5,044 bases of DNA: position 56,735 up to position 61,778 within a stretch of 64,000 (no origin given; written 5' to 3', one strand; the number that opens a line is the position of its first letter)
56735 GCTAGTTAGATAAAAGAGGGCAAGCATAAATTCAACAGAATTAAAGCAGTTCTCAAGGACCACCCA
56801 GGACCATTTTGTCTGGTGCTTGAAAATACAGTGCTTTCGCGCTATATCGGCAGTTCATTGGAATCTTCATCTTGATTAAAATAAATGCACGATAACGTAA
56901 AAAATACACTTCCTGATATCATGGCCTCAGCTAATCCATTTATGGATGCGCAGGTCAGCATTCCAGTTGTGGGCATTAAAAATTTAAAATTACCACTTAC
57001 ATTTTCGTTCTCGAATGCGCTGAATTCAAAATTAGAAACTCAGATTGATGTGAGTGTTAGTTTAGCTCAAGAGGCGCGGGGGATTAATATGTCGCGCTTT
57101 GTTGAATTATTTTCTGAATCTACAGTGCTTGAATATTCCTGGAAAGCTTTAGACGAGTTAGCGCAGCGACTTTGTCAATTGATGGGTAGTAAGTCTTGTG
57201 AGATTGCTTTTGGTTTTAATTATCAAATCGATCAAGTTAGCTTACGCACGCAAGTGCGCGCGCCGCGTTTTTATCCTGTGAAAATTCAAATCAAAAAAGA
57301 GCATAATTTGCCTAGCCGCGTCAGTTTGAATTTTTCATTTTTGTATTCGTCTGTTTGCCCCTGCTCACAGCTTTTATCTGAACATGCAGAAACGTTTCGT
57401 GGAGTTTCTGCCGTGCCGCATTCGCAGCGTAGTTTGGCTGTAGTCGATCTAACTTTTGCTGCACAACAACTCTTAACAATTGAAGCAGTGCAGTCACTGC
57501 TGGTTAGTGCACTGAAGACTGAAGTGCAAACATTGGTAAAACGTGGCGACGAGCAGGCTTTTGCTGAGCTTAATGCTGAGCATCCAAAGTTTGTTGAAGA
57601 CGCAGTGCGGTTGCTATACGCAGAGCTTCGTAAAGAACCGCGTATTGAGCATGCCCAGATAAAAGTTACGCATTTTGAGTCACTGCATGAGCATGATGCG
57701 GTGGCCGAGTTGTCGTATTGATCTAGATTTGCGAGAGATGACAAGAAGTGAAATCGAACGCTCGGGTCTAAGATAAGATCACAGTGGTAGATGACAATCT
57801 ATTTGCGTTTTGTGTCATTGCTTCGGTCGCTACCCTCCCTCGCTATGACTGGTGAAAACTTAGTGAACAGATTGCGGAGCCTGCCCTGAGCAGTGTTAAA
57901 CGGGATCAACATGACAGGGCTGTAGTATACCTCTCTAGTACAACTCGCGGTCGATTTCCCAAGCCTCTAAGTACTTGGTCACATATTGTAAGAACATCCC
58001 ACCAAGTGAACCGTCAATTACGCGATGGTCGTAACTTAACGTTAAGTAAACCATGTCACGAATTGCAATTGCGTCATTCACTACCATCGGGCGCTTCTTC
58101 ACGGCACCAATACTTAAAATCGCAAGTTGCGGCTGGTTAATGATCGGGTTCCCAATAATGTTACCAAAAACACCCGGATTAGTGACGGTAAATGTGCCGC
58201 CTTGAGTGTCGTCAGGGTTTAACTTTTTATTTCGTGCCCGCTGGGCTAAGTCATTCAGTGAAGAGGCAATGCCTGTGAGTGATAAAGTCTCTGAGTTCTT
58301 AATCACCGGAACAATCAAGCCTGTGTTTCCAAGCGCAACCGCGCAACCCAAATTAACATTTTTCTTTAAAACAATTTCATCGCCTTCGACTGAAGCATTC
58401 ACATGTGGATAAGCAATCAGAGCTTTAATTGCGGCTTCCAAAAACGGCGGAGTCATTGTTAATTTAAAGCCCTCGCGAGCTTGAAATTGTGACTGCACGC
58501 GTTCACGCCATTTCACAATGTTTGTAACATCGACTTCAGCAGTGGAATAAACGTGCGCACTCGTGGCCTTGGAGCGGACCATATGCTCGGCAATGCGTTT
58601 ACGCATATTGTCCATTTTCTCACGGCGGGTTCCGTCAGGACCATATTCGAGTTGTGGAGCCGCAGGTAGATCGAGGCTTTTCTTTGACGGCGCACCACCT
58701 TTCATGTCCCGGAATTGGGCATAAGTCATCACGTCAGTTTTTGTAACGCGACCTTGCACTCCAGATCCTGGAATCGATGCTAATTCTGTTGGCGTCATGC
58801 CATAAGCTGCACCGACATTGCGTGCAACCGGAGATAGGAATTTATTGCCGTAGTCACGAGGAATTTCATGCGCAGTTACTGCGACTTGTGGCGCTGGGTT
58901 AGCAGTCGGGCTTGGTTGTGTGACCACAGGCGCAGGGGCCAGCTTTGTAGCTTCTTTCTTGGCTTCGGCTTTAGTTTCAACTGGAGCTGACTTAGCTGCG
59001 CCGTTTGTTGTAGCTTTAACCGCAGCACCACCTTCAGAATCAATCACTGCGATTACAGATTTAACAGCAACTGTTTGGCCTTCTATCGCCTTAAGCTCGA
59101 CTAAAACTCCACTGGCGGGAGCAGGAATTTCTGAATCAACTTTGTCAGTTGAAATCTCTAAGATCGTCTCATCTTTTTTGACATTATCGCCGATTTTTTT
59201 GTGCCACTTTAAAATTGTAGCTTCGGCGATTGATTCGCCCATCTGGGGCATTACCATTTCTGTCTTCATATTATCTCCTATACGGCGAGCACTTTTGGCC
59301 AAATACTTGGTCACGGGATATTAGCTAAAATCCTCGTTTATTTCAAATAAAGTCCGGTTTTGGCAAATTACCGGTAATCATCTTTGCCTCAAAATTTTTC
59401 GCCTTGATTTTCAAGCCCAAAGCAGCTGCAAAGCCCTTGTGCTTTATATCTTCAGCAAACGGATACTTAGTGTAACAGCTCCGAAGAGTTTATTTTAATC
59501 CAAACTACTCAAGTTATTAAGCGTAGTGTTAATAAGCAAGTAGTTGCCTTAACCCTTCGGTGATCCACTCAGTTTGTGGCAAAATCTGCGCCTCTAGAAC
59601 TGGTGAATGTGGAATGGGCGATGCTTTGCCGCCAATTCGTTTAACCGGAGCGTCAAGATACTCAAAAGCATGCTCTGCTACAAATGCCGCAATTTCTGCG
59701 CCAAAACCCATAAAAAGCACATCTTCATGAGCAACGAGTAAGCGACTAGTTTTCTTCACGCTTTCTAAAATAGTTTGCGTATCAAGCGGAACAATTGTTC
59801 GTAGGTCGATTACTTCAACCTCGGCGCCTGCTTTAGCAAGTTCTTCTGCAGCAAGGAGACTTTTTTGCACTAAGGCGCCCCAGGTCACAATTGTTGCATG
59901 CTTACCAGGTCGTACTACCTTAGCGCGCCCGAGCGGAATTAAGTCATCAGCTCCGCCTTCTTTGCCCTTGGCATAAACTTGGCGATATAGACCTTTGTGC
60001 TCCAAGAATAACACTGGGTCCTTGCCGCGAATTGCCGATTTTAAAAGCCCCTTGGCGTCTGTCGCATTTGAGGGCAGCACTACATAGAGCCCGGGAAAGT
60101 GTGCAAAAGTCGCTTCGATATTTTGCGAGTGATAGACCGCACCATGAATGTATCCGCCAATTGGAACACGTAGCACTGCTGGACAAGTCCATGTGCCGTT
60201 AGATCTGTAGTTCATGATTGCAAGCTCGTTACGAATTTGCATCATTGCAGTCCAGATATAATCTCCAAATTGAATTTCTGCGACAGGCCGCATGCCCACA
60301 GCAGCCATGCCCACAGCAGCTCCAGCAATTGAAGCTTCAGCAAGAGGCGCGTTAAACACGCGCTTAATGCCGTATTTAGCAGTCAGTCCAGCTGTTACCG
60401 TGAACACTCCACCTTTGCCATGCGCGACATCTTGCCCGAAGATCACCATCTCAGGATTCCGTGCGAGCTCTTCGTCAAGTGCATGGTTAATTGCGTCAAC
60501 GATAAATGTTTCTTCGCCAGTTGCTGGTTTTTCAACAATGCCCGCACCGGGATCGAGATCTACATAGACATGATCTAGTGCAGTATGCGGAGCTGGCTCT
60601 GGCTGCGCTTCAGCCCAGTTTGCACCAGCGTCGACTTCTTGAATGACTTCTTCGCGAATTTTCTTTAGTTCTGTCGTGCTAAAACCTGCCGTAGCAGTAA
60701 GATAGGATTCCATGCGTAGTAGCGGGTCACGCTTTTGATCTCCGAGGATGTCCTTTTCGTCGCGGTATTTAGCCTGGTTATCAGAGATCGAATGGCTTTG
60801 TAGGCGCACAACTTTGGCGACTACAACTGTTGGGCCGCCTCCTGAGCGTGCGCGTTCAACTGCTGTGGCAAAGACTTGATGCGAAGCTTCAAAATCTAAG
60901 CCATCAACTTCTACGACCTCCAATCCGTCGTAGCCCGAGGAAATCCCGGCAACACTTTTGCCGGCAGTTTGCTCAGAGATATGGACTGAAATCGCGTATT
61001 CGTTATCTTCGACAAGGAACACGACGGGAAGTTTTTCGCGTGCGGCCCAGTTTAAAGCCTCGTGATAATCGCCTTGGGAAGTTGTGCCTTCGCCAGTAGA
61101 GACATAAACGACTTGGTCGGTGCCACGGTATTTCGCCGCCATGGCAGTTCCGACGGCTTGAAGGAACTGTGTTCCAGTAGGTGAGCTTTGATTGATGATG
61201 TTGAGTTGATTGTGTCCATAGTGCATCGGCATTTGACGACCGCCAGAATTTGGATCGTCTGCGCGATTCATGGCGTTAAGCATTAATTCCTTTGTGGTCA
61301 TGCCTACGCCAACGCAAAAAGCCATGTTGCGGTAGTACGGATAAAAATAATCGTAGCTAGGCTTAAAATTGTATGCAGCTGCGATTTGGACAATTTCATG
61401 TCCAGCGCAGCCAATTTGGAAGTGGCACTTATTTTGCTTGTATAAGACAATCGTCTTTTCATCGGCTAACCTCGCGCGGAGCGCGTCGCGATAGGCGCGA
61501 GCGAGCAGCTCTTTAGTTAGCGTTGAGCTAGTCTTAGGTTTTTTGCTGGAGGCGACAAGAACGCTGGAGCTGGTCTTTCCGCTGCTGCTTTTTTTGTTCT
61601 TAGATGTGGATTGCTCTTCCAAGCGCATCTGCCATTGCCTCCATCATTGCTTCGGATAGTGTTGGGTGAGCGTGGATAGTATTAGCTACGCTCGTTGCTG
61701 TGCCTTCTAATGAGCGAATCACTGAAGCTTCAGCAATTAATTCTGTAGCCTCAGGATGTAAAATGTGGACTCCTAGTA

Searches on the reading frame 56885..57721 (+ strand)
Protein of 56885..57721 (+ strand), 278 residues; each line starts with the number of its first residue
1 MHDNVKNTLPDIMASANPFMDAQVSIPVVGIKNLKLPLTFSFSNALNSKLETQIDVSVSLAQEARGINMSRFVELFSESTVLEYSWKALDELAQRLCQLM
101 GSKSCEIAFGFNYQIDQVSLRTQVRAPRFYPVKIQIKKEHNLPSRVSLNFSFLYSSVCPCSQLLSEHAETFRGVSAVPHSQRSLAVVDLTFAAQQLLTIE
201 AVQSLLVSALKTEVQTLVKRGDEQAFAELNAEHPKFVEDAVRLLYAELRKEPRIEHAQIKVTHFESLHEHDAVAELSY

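Call 10: search_protein_families(library=pfam, proteins=[window:56885-57721:+], max_evalue=0.01)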
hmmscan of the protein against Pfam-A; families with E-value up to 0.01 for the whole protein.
window:56885-57721:+ (278 aa): 1 family
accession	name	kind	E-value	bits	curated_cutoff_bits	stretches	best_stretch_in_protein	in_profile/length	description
PF02649.19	GCHY-1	-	7.9e-63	212.8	25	1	9-274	1-260/260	Type I GTP cyclohydrolase folE2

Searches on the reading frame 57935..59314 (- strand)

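Call 10: search_protein_families(library=pfam, proteins=[window:57935-59314:-], max_evalue=0.01)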
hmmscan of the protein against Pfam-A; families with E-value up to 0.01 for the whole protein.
window:57935-59314:- (459 aa): 4 families
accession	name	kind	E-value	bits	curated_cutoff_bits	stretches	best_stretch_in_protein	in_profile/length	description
PF00198.28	2-oxoacid_dh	-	4.5e-79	265.6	23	1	228-452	3-227/232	2-oxoacid dehydrogenases acyltransferase (catalytic domain)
PF00364.28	Biotin_lipoyl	-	1.1e-18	67.3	22.1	1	19-91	2-73/73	Biotin-requiring enzyme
PF02817.22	E3_binding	-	4.4e-05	24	23.7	1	159-195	2-35/36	e3 binding domain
PF07831.19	PYNP_C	-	0.0085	16.2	27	0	35-59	34-58/75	Pyrimidine nucleoside phosphorylase C-terminal domain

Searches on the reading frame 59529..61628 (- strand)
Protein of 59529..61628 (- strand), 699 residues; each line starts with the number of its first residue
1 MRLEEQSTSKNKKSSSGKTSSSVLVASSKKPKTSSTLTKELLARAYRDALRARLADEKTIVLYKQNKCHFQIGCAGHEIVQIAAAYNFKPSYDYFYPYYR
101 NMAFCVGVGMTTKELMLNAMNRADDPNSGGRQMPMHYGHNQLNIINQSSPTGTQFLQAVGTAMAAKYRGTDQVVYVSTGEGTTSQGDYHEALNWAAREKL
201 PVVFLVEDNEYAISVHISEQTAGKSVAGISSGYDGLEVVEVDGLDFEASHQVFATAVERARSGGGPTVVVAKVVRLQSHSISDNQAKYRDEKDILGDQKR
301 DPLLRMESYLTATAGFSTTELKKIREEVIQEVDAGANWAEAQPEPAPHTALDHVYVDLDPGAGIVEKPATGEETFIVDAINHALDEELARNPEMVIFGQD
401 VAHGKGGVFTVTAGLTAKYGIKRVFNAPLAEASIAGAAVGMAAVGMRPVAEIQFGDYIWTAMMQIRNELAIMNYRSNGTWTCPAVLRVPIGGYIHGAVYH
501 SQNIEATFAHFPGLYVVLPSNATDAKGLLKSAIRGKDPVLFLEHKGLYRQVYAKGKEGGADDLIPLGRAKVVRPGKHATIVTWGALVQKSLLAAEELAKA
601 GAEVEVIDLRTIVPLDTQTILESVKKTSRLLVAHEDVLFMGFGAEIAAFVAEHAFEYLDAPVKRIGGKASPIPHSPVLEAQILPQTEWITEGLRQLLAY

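Call 10: search_protein_families(library=pfam, proteins=[window:59529-61628:-], max_evalue=0.01)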
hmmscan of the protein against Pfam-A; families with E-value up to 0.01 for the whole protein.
window:59529-61628:- (699 aa): 5 families
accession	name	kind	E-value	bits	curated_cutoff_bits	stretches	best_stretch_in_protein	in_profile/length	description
PF00676.26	E1_dh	-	3.8e-61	207.1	22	1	49-347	4-299/300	Dehydrogenase E1 component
PF02779.29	Transket_pyr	-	1.6e-41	142.2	27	1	378-549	7-173/174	Transketolase, pyrimidine binding domain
PF02780.25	Transketolase_C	-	1.4e-38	132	25.9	1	567-687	1-122/124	Transketolase, C-terminal domain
PF02775.26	TPP_enzyme_C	-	2e-05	24.9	21.9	1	158-270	33-150/151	Thiamine pyrophosphate enzyme, C-terminal TPP binding domain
PF13292.11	DXP_synthase_N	-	2.9e-05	23.9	21.2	1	151-217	113-179/274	1-deoxy-D-xylulose-5-phosphate synthase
